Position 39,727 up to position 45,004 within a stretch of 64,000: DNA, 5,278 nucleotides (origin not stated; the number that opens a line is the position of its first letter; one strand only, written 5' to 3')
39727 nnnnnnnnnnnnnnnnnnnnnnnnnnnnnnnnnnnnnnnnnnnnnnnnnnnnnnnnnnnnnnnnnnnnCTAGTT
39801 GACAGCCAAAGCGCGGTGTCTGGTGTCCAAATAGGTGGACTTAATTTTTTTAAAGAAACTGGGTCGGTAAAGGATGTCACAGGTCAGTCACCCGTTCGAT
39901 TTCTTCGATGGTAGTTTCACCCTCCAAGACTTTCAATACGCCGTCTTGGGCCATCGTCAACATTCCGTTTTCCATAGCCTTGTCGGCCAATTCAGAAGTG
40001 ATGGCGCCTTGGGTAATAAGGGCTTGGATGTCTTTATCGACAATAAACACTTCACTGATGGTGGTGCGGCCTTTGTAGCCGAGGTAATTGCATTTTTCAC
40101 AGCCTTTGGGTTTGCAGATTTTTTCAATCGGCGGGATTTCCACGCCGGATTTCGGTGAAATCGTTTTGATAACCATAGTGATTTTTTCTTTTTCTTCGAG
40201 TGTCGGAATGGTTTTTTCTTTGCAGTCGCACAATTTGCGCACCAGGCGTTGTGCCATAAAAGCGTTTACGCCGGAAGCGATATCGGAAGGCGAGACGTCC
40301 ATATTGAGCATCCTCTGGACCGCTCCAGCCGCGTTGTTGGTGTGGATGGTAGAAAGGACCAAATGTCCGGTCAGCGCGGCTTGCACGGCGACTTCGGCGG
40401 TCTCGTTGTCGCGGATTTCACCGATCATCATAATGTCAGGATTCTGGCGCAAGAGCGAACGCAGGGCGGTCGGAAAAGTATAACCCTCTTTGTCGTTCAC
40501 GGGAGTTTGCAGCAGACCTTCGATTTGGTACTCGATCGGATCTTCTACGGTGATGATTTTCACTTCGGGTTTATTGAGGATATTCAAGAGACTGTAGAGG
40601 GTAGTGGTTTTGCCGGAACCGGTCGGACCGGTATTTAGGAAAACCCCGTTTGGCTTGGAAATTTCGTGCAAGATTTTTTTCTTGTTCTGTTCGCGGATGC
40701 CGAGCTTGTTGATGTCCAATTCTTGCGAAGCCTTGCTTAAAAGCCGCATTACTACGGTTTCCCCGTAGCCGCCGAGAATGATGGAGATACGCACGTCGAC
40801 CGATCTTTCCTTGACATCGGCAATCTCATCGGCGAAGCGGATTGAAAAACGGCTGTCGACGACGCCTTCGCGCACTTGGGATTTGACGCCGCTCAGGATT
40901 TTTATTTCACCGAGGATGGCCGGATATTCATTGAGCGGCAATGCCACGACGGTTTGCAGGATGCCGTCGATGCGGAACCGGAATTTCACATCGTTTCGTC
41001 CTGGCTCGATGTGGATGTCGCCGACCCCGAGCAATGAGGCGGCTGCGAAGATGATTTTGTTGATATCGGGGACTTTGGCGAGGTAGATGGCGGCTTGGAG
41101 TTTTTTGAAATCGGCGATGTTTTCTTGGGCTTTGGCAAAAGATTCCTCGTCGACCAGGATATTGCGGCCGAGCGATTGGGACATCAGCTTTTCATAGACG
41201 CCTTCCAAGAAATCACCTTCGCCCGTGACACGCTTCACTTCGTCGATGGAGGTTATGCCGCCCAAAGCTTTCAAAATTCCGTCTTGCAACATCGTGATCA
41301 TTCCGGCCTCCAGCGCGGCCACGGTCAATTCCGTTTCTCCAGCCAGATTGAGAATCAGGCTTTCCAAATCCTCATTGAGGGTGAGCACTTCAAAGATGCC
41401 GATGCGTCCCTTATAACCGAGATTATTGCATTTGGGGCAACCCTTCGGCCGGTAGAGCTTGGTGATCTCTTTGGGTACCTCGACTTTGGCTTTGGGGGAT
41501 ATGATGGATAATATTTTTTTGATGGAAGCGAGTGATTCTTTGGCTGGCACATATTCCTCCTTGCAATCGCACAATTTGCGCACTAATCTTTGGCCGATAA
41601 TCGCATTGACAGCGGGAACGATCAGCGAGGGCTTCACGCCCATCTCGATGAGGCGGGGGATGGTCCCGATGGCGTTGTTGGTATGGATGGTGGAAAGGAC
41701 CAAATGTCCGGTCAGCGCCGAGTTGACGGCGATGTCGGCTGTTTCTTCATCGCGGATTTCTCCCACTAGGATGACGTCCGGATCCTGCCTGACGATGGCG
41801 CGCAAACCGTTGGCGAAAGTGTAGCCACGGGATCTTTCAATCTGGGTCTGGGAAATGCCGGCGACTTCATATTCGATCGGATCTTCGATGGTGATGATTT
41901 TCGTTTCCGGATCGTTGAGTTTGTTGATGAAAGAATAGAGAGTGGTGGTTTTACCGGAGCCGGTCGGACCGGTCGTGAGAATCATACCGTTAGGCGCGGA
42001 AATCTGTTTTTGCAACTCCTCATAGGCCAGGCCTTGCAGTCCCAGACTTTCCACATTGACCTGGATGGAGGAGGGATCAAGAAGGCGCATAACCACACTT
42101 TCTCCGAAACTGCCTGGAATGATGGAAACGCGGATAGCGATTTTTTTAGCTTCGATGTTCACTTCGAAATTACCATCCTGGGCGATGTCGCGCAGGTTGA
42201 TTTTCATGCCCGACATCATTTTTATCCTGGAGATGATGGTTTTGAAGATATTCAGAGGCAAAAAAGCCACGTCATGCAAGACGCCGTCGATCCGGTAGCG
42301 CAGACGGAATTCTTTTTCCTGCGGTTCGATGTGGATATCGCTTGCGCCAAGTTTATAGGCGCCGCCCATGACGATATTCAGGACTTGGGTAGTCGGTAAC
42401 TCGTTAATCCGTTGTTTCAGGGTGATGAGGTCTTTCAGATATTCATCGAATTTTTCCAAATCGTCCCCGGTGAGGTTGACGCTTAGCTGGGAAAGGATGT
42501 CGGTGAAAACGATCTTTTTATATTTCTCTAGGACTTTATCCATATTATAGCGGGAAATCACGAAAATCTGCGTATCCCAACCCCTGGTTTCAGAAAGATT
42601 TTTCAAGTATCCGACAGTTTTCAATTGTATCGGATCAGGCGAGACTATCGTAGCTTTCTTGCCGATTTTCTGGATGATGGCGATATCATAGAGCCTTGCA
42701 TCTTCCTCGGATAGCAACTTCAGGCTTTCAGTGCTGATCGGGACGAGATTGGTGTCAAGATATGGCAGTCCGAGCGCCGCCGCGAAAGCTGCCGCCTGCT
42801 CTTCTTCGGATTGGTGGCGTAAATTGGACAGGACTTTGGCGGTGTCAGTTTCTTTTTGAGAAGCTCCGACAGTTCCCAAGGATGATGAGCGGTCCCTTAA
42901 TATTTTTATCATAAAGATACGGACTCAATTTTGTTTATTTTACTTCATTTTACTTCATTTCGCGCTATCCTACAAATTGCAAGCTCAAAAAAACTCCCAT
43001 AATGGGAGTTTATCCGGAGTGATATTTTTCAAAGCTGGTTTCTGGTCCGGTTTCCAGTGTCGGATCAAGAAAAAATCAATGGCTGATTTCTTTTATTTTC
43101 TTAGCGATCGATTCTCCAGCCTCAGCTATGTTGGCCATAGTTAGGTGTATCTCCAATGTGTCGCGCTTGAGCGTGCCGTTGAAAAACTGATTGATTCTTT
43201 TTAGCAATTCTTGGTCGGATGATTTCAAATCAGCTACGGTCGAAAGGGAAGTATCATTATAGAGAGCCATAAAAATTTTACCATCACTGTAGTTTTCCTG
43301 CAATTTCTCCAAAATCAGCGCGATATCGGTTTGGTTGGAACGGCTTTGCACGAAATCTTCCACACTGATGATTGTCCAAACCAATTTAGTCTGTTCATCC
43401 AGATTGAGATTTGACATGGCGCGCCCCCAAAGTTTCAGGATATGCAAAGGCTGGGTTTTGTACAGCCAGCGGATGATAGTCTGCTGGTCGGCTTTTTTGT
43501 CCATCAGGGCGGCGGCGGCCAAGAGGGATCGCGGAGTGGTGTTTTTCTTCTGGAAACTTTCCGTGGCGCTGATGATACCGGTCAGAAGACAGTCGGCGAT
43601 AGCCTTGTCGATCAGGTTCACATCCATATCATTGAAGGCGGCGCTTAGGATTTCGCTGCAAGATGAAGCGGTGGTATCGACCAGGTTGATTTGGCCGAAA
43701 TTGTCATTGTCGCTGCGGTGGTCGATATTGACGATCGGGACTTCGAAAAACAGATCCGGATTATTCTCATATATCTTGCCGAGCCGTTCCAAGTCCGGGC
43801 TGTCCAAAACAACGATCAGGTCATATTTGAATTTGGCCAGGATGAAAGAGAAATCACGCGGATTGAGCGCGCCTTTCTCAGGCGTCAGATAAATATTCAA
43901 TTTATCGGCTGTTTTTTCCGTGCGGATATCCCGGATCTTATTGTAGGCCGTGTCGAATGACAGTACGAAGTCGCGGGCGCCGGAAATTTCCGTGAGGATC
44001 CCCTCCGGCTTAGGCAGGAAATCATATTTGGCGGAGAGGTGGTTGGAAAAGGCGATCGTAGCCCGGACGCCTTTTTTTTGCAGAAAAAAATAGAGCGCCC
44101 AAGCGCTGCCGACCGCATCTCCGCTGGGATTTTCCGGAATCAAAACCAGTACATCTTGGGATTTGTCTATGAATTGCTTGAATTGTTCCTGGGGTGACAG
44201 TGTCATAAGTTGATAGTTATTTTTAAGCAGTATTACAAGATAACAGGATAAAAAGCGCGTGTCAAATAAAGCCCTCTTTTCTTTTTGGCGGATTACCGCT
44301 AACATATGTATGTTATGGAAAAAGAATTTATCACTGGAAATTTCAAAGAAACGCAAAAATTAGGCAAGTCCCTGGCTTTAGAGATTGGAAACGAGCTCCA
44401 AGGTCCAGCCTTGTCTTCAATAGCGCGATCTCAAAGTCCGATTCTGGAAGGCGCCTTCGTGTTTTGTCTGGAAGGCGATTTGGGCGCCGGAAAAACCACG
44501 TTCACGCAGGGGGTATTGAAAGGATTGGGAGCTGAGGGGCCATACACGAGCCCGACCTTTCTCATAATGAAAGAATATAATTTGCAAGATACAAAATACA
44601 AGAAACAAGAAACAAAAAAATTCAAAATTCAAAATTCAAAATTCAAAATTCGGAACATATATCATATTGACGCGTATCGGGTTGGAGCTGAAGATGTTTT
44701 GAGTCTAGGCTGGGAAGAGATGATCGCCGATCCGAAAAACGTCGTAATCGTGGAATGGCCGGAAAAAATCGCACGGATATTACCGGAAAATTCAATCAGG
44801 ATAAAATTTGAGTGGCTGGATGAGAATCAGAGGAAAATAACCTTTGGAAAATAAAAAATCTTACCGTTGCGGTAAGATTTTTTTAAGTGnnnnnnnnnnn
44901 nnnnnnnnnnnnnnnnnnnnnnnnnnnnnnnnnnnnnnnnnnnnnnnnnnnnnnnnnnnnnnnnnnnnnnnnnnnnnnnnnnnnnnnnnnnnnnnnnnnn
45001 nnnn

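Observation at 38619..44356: c-di-GMP-flavoured neighbourhood: NrnA-like DHH nuclease, tandem PilB and GGDEF cyclase, all co-directional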

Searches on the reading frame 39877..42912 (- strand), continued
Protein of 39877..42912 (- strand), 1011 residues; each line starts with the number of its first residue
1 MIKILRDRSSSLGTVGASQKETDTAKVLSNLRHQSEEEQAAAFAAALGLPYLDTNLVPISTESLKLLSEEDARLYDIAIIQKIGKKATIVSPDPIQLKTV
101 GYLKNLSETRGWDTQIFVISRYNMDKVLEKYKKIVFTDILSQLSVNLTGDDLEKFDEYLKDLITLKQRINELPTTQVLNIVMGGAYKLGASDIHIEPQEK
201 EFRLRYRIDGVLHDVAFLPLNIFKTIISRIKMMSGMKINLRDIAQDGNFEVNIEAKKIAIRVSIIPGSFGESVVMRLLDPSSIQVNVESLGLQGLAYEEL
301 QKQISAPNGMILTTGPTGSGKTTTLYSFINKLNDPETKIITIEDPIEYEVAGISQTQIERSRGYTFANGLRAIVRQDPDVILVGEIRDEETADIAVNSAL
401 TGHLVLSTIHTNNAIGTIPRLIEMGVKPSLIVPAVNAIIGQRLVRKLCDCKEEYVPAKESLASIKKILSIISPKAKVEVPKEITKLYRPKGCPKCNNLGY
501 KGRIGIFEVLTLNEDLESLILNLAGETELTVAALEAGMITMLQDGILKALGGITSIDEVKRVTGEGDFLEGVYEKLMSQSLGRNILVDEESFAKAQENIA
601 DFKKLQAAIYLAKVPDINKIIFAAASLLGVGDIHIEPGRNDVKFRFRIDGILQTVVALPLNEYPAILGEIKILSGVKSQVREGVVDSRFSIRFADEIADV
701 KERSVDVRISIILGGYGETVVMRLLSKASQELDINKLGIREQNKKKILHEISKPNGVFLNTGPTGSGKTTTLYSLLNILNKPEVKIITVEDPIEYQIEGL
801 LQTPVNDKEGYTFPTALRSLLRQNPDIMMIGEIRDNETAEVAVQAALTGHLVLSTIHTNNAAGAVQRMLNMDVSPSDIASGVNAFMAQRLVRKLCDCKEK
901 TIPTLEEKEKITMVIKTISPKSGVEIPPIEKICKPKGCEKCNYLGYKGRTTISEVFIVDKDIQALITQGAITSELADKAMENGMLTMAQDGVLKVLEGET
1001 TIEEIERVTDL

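Call 53: find_encoding_contigs(protein=P0248, flank=6000, max_places=1)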
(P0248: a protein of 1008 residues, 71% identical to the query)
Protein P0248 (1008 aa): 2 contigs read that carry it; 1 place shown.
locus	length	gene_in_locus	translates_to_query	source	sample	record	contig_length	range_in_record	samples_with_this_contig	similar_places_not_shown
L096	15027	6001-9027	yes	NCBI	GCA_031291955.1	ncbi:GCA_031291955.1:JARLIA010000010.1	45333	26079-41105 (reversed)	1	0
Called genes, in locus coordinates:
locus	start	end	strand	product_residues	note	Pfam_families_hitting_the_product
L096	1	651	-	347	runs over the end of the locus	-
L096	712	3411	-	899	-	PF02739:5_3_exonuc_N, PF01367:5_3_exonuc, PF01612:DNA_pol_A_exo1, PF22619:DNA_polI_exo1, PF00476:DNA_pol_A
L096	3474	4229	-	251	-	PF00160:Pro_isomerase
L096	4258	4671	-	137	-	PF02367:TsaE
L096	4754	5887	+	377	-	PF01368:DHH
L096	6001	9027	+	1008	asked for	PF05157:MshEN (weak), PF20720:nSTAND3 (faint), PF24883:NPHP3_N (faint), PF00004:AAA (faint), PF00437:T2SSE, PF25199:nSTAND_NTPase5 (faint), PF00005:ABC_tran (faint), PF00437:T2SSE, +9 more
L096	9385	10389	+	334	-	PF05496:RuvB_N, PF13191:AAA_16 (faint), PF00004:AAA, PF07728:AAA_5, PF17864:AAA_lid_4, PF05491:WHD_RuvB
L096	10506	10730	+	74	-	-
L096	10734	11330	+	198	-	PF14470:bPH_3 (faint), PF03703:bPH_2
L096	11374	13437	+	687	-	PF00932:LTD, PF00801:PKD (weak), PF18911:PKD_4, PF00932:LTD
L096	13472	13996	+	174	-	-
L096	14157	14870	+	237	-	PF20772:TACO1_YebC_N, PF01709:Transcrip_reg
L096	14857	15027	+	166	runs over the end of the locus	PF02075:RuvC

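Call 54: find_encoding_contigs(protein=P0196, flank=6000, max_places=1)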
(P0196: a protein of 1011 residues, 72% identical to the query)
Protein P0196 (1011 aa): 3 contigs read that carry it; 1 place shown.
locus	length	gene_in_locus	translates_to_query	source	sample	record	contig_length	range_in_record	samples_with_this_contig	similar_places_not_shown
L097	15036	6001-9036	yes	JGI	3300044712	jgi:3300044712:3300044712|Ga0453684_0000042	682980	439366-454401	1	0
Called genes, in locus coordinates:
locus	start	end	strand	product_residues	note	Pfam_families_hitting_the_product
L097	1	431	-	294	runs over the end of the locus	PF01149:Fapy_DNA_glyco, PF05833:NFACT_N (faint), PF06831:H2TH, PF06827:zf-FPG_IleRS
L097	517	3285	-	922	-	PF02739:5_3_exonuc_N, PF01367:5_3_exonuc, PF01612:DNA_pol_A_exo1, PF22619:DNA_polI_exo1 (weak), PF00476:DNA_pol_A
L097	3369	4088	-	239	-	PF00160:Pro_isomerase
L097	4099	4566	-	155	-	PF02367:TsaE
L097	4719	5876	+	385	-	PF01368:DHH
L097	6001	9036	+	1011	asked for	PF20720:nSTAND3 (faint), PF01637:ATPase_2 (faint), PF00004:AAA (faint), PF04851:ResIII (faint), PF13173:AAA_14 (faint), PF25199:nSTAND_NTPase5 (faint), PF00437:T2SSE, PF00437:T2SSE, +6 more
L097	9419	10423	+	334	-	PF06068:TIP49 (weak), PF05496:RuvB_N, PF00004:AAA, PF07728:AAA_5, PF13173:AAA_14 (faint), PF17864:AAA_lid_4, PF05491:WHD_RuvB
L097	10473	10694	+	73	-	-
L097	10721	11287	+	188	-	PF03703:bPH_2 (weak)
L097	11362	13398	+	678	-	PF00932:LTD, PF18911:PKD_4, PF00801:PKD (weak), PF00932:LTD (weak)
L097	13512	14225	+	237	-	PF20772:TACO1_YebC_N, PF01709:Transcrip_reg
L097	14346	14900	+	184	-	PF02075:RuvC, PF07066:DUF3882 (faint)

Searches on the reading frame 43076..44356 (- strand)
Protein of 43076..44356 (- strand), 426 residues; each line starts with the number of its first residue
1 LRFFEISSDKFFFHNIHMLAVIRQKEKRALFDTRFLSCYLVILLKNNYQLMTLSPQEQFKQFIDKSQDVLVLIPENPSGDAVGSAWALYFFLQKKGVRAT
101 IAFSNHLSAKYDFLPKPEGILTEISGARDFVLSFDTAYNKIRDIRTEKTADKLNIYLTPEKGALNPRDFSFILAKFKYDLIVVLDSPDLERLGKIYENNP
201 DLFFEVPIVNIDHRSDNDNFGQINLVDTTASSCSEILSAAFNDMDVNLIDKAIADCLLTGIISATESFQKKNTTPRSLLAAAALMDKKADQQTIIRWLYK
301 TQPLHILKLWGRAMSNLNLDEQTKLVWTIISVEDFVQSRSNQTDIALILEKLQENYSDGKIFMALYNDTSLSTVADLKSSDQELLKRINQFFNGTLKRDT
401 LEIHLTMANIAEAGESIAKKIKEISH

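Call 3: search_protein_families(library=pfam, proteins=[window:43076-44356:-], max_evalue=0.01)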
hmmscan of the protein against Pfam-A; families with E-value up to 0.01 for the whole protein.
window:43076-44356:- (426 aa): 1 family
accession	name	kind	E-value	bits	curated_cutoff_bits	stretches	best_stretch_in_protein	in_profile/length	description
PF01368.27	DHH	-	1e-09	39.2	28.1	1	69-261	2-125/125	DHH family, N-terminal domain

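Call 4: search_protein_families(library=ncbifam, proteins=[window:43076-44356:-], max_evalue=0.01)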
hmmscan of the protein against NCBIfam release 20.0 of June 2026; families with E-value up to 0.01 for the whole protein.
window:43076-44356:- (426 aa): 4 families
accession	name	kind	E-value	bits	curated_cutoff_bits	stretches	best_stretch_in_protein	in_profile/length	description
NF053633.1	OlncasPapPhNrnA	equivalog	8.6e-10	38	350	1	181-394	82-287/317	bifunctional oligoribonuclease/PAP phosphatase NrnA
NF011442.0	PRK14869.1-4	equivalog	4.5e-06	25.4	400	1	229-389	351-513/543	putative manganese-dependent inorganic diphosphatase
NF003877.0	PRK05427.1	equivalog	0.0021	17.5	283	0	229-285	114-169/308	manganese-dependent inorganic pyrophosphatase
NF011449.0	PRK14869.2-5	equivalog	0.0089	15.1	411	0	216-284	240-307/451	putative manganese-dependent inorganic diphosphatase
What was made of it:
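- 43076..44206 (-): DHH-fold protein (376 aa) with a remodelled, probably inactive active site. It is the conserved upstream partner of the fused PilB. The NrnA equivalog scores 38 against a cut-off of 350 (call 4).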

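Call 37: search_solved_structures(query=window:43076-44206:-, max_evalue=0.01, show_alignments=2)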
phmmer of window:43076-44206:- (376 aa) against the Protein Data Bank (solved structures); distinct sequences matched with E-value up to 0.01: 13.
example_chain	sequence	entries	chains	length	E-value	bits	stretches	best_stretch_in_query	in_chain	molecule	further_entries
9wbu_B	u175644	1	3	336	4.4e-13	52.2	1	127-297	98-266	Bifunctional oligoribonuclease and PAP phosphatase NrnA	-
5jju_A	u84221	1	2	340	4.6e-13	52.1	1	127-297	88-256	Uncharacterized protein Rv2837c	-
5cet_A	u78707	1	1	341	4.6e-13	52.1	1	127-297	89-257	Bifunctional oligoribonuclease and PAP phosphatase NrnA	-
5o1u_A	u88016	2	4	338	6e-12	48.5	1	126-297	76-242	Phosphodiesterase | TmPDE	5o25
5o4z_A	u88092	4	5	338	2.8e-11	46.3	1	126-297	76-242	DHH/DHHA1-type phosphodiesterase TM1595 | phosphodiesterase TM1595 | phosphodiesterase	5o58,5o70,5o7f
4ls9_A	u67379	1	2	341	7.5e-11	44.9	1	128-292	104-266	DHH family protein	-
3dev_A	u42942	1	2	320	3e-10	42.9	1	157-271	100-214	SH1221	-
8iu7_A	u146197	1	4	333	7.4e-10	41.6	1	157-266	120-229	Bifunctional oligoribonuclease and PAP phosphatase NrnA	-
4py9_A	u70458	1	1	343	3.2e-09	39.5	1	133-270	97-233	Putative exopolyphosphatase-related protein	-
3w5w_A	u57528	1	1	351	3.4e-09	39.4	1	133-270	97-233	Putative exopolyphosphatase-related protein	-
5j21_A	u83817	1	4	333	2e-08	36.9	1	130-273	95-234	Bifunctional oligoribonuclease and PAP phosphatase NrnA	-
5ipp_A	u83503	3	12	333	4.6e-07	32.4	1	130-273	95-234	Bifunctional oligoribonuclease and PAP phosphatase NrnA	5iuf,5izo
8ioo_A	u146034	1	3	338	0.0058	18.9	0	19-70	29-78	RecJ-like protein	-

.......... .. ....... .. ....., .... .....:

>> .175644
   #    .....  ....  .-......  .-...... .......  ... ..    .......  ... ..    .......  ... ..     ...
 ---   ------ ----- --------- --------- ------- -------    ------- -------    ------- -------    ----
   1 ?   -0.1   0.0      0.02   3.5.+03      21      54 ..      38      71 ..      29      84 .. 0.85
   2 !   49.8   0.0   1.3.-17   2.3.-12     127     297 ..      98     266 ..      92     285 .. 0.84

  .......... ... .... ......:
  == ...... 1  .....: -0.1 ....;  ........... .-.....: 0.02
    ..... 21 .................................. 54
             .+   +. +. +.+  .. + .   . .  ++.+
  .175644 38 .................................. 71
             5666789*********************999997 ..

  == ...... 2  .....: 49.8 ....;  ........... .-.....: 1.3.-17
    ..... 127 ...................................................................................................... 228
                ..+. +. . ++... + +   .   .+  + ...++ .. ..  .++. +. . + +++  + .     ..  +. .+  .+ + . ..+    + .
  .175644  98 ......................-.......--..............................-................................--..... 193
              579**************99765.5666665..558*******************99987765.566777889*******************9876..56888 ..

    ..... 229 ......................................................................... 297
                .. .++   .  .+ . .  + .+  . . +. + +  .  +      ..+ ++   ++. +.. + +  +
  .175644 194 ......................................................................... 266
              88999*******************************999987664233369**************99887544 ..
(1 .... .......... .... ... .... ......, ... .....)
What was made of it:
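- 43076..44206 (-): Best PDB relatives are Rv2837c/NrnA and TmPDE, E ~1e-13, over residues 127-297 only (call 37).
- Closest known: NrnA / Rv2837c. Same: Best sequence relatives in the PDB (call 37).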

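Call 72: find_homologous_proteins(query=window:43076-44206:-, max_evalue=0.00001)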
Query window:43076-44206:- (376 aa): 1423 proteins with E <= 0.00001 among 5290 candidates; the best 120 are listed.
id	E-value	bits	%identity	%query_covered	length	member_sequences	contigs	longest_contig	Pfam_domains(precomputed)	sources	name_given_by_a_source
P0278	9.0e-229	776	93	100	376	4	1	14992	PF01368.28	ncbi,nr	ncbi:MAG: DHH family phosphoesterase [Candidatus Moranbacteria bacterium]|nr:DHH family phosphoester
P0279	1.1e-215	733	87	100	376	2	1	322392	PF01368.28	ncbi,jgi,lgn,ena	ncbi:MAG: DHH family phosphoesterase [Parcubacteria group bacterium]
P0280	1.6e-201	687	82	100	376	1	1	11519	PF01368.28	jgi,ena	-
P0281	3.1e-199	679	82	99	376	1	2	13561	PF01368.28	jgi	jgi:phosphoesterase RecJ-like protein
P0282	1.7e-197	674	80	100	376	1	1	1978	PF01368.28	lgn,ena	-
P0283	3.9e-196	669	80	100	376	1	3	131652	PF01368.28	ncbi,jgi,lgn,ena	jgi:phosphoesterase RecJ-like protein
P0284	1.3e-194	664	80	100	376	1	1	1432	PF01368.28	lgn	-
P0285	3.5e-194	663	79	100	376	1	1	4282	PF01368.28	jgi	jgi:phosphoesterase RecJ-like protein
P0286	2.9e-193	660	79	99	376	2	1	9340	PF01368.28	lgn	-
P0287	3.7e-192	656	78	100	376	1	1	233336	PF01368.28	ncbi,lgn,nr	ncbi:MAG: DHH family phosphoesterase [Candidatus Moranbacteria bacterium]|nr:DHH family phosphoester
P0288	1.3e-191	654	78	100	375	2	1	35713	PF01368.28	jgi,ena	-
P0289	2.8e-191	653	79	100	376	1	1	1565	PF01368.28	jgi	-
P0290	6.4e-190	649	78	100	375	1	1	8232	PF01368.28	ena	-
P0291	8.3e-190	648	78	100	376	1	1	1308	PF01368.28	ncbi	-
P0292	1.1e-188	645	78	100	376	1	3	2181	PF01368.28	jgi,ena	-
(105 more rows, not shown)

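Call 80: search_protein_families(library=padloc, proteins=[window:43076-44206:-], max_evalue=0.01)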
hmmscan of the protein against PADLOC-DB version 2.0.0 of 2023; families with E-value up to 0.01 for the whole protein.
window:43076-44206:- (376 aa): 0 families

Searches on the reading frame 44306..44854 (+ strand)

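Call 3: search_protein_families(library=pfam, proteins=[window:44306-44854:+], max_evalue=0.01)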
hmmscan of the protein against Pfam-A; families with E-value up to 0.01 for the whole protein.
window:44306-44854:+ (182 aa): 1 family
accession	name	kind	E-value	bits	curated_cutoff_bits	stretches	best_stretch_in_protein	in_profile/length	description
PF02367.23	TsaE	-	3.8e-31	108.1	26.6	1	36-178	23-128/128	Threonylcarbamoyl adenosine biosynthesis protein TsaE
